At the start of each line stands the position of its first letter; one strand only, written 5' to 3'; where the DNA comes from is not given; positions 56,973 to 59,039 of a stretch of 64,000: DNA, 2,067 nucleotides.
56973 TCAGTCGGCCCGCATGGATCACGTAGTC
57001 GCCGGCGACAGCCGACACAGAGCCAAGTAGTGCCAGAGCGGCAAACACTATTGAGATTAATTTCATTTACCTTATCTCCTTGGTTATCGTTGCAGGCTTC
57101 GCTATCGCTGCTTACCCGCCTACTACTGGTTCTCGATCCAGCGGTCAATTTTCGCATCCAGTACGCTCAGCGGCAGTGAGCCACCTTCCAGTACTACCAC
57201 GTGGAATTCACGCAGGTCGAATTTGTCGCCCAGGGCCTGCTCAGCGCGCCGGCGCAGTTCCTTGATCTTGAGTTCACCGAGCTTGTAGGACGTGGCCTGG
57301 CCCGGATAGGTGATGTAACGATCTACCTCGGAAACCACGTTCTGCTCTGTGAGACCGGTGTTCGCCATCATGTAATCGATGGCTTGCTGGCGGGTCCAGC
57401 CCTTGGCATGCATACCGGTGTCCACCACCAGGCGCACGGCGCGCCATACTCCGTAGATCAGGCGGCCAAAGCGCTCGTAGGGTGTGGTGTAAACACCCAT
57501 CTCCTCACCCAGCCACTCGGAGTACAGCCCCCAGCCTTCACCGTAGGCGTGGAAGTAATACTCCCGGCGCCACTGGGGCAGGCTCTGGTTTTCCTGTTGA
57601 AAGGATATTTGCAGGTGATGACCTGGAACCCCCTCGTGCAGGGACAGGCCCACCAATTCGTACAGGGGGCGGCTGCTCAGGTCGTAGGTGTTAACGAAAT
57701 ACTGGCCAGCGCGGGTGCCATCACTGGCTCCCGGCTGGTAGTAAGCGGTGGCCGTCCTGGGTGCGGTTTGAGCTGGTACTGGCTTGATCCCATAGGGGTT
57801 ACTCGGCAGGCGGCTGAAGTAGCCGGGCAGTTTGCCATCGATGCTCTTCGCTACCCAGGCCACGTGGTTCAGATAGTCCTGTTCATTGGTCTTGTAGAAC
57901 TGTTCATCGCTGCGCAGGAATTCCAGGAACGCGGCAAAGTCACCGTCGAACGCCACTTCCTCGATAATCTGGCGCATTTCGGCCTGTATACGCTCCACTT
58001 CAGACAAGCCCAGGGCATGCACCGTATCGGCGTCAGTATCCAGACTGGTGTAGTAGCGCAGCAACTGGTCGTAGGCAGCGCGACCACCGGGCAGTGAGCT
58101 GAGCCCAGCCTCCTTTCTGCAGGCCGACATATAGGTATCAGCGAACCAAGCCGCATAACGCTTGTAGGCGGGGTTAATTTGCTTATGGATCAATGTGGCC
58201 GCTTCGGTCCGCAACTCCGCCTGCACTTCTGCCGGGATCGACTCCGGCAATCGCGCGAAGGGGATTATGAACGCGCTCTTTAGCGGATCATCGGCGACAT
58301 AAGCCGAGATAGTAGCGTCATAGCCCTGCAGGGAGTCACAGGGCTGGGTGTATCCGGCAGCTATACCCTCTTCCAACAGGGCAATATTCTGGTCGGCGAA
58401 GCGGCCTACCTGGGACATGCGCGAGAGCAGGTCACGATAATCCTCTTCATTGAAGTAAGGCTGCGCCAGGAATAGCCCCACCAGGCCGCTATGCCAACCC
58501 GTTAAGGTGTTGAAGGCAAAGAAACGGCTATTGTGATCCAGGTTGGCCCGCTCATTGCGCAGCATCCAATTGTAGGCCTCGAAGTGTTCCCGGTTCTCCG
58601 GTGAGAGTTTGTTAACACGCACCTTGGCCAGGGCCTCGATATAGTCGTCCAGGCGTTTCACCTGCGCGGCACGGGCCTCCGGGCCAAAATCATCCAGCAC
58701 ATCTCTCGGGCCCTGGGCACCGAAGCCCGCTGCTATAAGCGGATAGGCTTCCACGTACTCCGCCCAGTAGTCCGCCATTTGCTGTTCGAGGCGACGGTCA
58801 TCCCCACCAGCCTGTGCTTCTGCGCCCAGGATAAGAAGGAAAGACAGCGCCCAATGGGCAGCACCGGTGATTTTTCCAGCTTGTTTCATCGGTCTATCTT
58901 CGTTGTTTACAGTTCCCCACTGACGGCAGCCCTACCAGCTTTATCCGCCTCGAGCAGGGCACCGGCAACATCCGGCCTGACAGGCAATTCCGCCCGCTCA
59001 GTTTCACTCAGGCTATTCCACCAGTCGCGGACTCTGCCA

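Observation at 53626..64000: Candidate novel uptake-and-processing system: cell-surface-signalling TonB-dependent transducer coupled to four periplasm-facing hydrolases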

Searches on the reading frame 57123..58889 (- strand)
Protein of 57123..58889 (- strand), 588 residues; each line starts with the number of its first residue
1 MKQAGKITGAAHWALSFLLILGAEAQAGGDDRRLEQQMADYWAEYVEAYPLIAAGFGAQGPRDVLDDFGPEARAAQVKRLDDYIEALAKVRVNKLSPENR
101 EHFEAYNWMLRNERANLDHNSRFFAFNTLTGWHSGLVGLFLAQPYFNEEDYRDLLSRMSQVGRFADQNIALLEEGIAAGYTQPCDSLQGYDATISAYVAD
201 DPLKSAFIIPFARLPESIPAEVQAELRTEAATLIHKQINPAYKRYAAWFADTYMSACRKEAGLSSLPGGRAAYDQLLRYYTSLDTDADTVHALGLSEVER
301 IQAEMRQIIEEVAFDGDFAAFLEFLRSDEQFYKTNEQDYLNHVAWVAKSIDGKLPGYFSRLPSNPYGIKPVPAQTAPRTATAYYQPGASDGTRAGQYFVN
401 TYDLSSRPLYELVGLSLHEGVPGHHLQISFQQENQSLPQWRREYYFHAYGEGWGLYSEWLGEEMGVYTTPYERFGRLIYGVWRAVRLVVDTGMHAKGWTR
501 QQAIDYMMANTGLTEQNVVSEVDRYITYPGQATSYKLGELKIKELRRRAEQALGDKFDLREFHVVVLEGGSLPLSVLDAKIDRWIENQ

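Call 5: search_protein_families(library=pfam, proteins=[window:57123-58889:-], max_evalue=0.01)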
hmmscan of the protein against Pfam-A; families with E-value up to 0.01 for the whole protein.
window:57123-58889:- (588 aa): 1 family
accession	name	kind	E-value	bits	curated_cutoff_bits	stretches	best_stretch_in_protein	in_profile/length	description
PF05960.17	DUF885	-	2.7e-170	569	32.4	1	50-581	1-532/532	Bacterial protein of unknown function (DUF885)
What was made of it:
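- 57123..58889 (-): Exported DUF885 protein, a putative zinc oligopeptidase or carboxypeptidase. The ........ motif is at residue 418, with invariant E451. Pfam DUF885 at 569 bits (call 5).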

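Call 6: search_protein_families(library=ncbifam, proteins=[window:57123-58889:-], max_evalue=0.01)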
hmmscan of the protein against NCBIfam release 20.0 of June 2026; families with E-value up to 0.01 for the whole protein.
window:57123-58889:- (588 aa): 0 families

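Call 27: search_solved_structures(query=window:57123-58889:-, max_evalue=0.001)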
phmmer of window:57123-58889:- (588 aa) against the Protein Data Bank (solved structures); distinct sequences matched with E-value up to 0.001: 3.
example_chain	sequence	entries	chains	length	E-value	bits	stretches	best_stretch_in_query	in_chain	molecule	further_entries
3o0y_A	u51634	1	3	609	3e-73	250.6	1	143-587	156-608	lipoprotein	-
3iuk_A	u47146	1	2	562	6.1e-32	114.2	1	39-577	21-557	uncharacterized protein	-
3u24_A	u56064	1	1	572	1.3e-14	57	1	411-576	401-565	putative Lipoprotein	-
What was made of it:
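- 57123..58889 (-): PDB 3o0y, 3iuk and 3u24 are uncharacterised (call 27).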

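Call 37: find_related_loci(query=window:57123-58889:-, collection=metagenome_contigs, flank=10000)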
Query window:57123-58889:- (588 aa) in metagenome_contigs; peptide patterns used: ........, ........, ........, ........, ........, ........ (x = any residue, [..] = any of these).
200 stretches matched a pattern; 115 encode a relative of the query (tblastn E <= 1e-3); the best 80 are kept; 80 distinct loci.
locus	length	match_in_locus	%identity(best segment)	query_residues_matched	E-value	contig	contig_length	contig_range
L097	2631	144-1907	97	1-588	0e+0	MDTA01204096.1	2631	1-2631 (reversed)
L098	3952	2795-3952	91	1-386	0e+0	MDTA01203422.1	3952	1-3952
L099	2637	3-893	100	292-588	0e+0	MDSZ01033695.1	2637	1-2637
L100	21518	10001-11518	46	81-587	2e-149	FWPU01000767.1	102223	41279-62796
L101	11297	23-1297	52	163-588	3e-149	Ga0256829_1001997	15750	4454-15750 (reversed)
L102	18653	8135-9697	44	67-588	9e-147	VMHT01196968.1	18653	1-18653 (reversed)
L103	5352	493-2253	43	4-588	5e-148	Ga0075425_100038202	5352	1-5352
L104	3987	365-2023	40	21-585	3e-135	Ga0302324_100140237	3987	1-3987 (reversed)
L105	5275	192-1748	41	61-588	9e-131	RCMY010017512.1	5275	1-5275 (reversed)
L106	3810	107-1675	43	62-588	3e-132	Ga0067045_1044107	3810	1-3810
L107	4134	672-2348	38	30-588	5e-131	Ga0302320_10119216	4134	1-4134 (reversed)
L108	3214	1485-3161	38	30-588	3e-133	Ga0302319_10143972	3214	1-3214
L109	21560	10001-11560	41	69-588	2e-124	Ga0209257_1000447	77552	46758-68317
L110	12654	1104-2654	42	69-585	2e-124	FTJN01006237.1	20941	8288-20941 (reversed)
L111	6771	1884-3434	42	69-585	3e-124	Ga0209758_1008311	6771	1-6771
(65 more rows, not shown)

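Call 42: find_homologous_proteins(query=window:57123-58889:-)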
Query window:57123-58889:- (588 aa): 7995 proteins with E <= 0.001 among 8000 candidates; the best 120 are listed.
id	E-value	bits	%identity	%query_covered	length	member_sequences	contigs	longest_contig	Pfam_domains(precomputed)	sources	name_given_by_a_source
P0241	0.0e+0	1321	97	100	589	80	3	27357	PF05960.18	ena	-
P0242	0.0e+0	1256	92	100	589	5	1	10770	PF05960.18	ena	-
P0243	0.0e+0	1203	88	100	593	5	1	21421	PF05960.18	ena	-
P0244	1.1e-277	941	70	98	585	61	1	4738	PF05960.18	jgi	-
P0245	5.7e-249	846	64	97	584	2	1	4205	PF05960.18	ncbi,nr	ncbi:MAG: DUF885 domain-containing protein, partial [Kiritimatiellia bacterium]|nr:DUF885 domain-con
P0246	1.6e-248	844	66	96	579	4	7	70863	PF05960.18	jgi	-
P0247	1.6e-246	838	63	98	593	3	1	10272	PF05960.18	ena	-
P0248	3.9e-244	830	63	98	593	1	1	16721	PF05960.18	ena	-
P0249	1.1e-243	828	63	95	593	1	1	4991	PF05960.18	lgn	-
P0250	3.6e-243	827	63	96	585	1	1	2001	PF05960.18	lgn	-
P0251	3.7e-243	827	62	98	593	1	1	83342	PF05960.18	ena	-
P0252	9.4e-243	825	62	98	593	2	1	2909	PF05960.18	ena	-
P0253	1.1e-242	825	63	96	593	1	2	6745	PF05960.18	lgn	-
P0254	3.7e-242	823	61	100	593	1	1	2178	PF05960.18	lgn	-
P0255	6.8e-242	822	62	98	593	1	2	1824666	PF05960.18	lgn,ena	-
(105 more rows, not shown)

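Call 43: find_encoding_contigs(protein=P0243, flank=10000, max_places=3)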
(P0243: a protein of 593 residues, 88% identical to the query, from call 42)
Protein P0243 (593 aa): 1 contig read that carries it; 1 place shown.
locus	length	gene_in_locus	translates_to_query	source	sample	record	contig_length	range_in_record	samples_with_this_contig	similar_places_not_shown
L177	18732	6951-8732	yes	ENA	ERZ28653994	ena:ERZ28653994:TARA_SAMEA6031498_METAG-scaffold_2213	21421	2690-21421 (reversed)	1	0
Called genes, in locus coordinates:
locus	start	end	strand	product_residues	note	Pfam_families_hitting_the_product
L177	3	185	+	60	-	?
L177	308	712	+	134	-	PF00326:Peptidase_S9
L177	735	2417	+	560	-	PF00144:Beta-lactamase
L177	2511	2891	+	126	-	PF17806:SO_alpha_A3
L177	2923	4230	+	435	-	PF07969:Amidohydro_3 (faint), PF01979:Amidohydro_1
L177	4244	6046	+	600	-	PF05960:DUF885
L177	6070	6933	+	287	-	PF00561:Abhydrolase_1, PF12697:Abhydrolase_6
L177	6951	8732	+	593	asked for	PF05960:DUF885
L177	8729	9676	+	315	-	PF00756:Esterase (weak)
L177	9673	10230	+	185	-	PF01019:G_glu_transpept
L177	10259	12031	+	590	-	PF01019:G_glu_transpept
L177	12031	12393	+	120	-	-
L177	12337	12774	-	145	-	PF01844:HNH (weak)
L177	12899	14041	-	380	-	PF05684:DUF819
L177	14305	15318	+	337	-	PF01244:Peptidase_M19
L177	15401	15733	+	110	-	PF01266:DAO, PF13450:NAD_binding_8 (weak)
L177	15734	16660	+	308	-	PF01266:DAO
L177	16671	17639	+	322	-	PF02423:OCD_Mu_crystall, PF01488:Shikimate_DH (weak)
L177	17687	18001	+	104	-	-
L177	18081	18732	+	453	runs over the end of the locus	PF00209:SNF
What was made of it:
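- L177 carries GGT, M19, S9, DAO, OCD and SNF (call 43).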

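Call 44: find_encoding_contigs(protein=P0246, flank=10000, max_places=4)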
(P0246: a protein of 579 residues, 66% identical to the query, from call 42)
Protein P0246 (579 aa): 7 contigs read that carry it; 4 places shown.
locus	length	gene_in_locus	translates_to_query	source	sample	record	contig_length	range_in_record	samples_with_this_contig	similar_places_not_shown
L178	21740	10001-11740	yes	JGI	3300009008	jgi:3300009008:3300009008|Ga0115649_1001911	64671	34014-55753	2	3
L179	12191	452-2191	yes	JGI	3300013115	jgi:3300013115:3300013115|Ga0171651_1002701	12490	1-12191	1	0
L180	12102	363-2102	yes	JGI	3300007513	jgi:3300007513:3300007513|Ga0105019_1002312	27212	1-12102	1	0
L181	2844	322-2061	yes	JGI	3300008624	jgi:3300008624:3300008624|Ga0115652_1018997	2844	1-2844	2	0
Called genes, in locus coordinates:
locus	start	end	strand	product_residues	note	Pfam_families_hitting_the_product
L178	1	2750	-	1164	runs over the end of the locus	PF02775:TPP_enzyme_C (weak), PF01558:POR, PF20169:DUF6537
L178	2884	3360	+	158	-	PF01047:MarR (weak), PF12802:MarR_2 (weak), PF13404:HTH_AsnC-type, PF13412:HTH_24, PF08279:HTH_11 (weak), PF01037:AsnC_trans_reg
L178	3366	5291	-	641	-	PF00144:Beta-lactamase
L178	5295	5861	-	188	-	PF07883:Cupin_2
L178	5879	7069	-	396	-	PF01717:Meth_synt_2 (faint)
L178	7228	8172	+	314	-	PF00756:Esterase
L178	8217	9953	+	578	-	PF03403:PAF-AH_p_II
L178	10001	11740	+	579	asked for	PF05960:DUF885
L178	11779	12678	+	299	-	PF00756:Esterase (faint)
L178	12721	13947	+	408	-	PF07969:Amidohydro_3 (weak), PF01979:Amidohydro_1, PF07969:Amidohydro_3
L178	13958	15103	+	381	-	PF01244:Peptidase_M19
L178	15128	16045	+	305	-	PF00756:Esterase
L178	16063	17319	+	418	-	PF00070:Pyr_redox (faint), PF00890:FAD_binding_2 (weak), PF01266:DAO, PF01494:FAD_binding_3 (faint), PF03486:HI0933_like (faint), PF07992:Pyr_redox_2 (faint), PF13450:NAD_binding_8 (weak)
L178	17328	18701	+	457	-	PF00144:Beta-lactamase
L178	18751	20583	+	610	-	PF00144:Beta-lactamase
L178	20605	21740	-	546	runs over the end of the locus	PF02776:TPP_enzyme_N, PF00205:TPP_enzyme_M, PF02775:TPP_enzyme_C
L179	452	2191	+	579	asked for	PF05960:DUF885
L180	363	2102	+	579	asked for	PF05960:DUF885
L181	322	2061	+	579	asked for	PF05960:DUF885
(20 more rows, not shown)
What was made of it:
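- PAF-AH, DUF885, esterase, amidohydrolase, M19 and DAO in L178 (call 44). DUF885 orthologue neighbourhoods are dominated by peptide and amino-acid genes: M19, GGT, S9, DAO, OCD and SNF (calls 43, 44).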

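Call 63: predict_structure(alignment_id=A3)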
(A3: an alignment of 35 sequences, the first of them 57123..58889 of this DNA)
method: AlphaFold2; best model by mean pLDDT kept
length: 588 residues; sequences in the alignment: 35
mean_pLDDT: 93.1   pTM: 0.90
mean pLDDT of the five models: 93.1, 92.2, 90.8, 90.0, 88.4
residues with pLDDT >= 90: 518; 70-90: 43; 50-70: 18; < 50: 9
segments of 3 or more residues with pLDDT < 50: 1-7
pLDDT, mean of each block of 10 residues (from residue 1): 47 61 62 96 95 87 94 97 97 93 97 96 92 93 92 98 98 97 94 93 96 96 98 98 98 97 95 97 96 98 97 94 91 96 97 96 94 89 91 92 93 96 94 91 94 97 97 96 97 97 96 90 95 97 98 97 93 96 95
secondary structure, 60 per line:
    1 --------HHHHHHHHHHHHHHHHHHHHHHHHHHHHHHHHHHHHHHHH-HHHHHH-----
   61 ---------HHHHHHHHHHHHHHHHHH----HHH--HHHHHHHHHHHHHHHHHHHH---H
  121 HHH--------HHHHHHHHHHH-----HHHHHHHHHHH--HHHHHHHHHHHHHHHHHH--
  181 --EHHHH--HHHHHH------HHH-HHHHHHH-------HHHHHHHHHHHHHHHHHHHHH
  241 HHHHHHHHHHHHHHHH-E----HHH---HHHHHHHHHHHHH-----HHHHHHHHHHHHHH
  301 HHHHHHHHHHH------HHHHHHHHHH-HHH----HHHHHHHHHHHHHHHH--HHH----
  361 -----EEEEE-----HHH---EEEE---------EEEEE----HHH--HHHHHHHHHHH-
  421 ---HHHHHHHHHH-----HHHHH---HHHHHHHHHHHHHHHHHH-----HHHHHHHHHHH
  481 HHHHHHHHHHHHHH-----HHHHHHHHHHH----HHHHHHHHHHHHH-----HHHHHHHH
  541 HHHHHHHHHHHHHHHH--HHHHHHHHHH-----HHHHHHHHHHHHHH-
elements in order: H9-48 H50-55 H70-87 H97-116 H120-123 H132-142 H148-158 H161-178 H184-187 H190-195 H206-212 H220-256 H269-281 H287-311 H318-327 H336-351 E366-370 E382-385 E395-399 H409-419 H424-433 H439-443 H447-464 H470-494 H500-510 H515-527 H533-556 H559-568 H574-587

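Call 67: fold_search(model_id=the predicted structure, library=pdb)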
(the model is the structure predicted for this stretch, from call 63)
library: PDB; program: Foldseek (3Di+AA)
matches with E <= 10: 177; with E <= 0.001: 11
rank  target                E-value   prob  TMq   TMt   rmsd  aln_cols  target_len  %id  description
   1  3o0y_B                4.6e-32  1.00  0.88  0.88   2.7       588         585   27  The crystal structure of the putative lipoprotein from Colwellia psychrerythraea (released 2010-09-22)
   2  3o0y_A                5.0e-32  1.00  0.85  0.85   3.7       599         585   27  The crystal structure of the putative lipoprotein from Colwellia psychrerythraea (released 2010-09-22)
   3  3iuk_B                2.3e-23  1.00  0.75  0.79   4.7       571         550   23  Crystal structure of putative bacterial protein of unknown function (DUF885, PF05960.1, ) from Arthrobacter aurescens  (released 2009-10-27)
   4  3iuk_A                3.2e-22  1.00  0.75  0.79   4.7       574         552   22  Crystal structure of putative bacterial protein of unknown function (DUF885, PF05960.1, ) from Arthrobacter aurescens  (released 2009-10-27)
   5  3u24                  2.5e-14  1.00  0.68  0.73   5.8       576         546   16  The structure of a putative lipoprotein of unknown function from Shewanella oneidensis. (released 2012-05-09)
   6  9qap_A                5.3e-04  1.00  0.29  0.30  16.2       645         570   12  Human angiotensin-1 converting enzyme C-domain in complex with quinaprilat (released 2025-09-03)
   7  4ca5_A                7.2e-04  1.00  0.31  0.31  15.9       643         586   12  Human Angiotensin converting enzyme in complex with a phosphinic tripeptide FI (released 2013-12-11)
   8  2xy9_A                8.9e-04  1.00  0.32  0.32  16.3       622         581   11  Human Angiotensin converting enzyme in complex with phosphinic tripeptide (released 2011-05-11)
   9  4c2p_A                9.3e-04  1.00  0.33  0.33  16.2       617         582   12  Crystal structure of human testis angiotensin-I converting enzyme mutant R522K in complex with captopril (released 2013-12-11)
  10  4c2r_A                9.6e-04  1.00  0.34  0.34  15.8       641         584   11  Crystal structure of human testis angiotensin-I converting enzyme mutant R522Q (released 2013-12-11)
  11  3bkk_A                9.6e-04  1.00  0.32  0.32  17.1       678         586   10  Tesis ACE co-crystal structure with ketone ACE inhibitor kAF (released 2008-06-10)
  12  4c2o_A                1.4e-03  1.00  0.31  0.31  15.9       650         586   11  Crystal structure of human testis angiotensin-I converting enzyme mutant D465T (released 2013-12-11)
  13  4c2n_A                1.4e-03  1.00  0.34  0.34  16.1       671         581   11  Crystal structure of human testis angiotensin-I converting enzyme mutant E403R (released 2013-12-11)
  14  9gbm_A                1.4e-03  1.00  0.30  0.30  16.0       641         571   11  Human Angiotensin-1 converting enzyme C-domain in complex with a diprolyl inhibitor- SG3 (released 2025-01-22)
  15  4apj_A                1.5e-03  1.00  0.32  0.33  16.0       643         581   12  Human angiotensin-converting enzyme in complex with BPPb (released 2012-10-17)
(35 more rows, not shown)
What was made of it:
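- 57123..58889 (-): Foldseek matches after the DUF885 structures are ACE, ACE2 and M3 Dcp (call 67).
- On DUF885 as a Peptidase_MA-clan metallopeptidase: The fold resembles ACE and M3 (call 67).
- DUF885 resembles ACE and M3 peptidases (call 67). The DUF885 fold is ACE/M3-like, which is typical of oligopeptide-processing enzymes (call 67).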
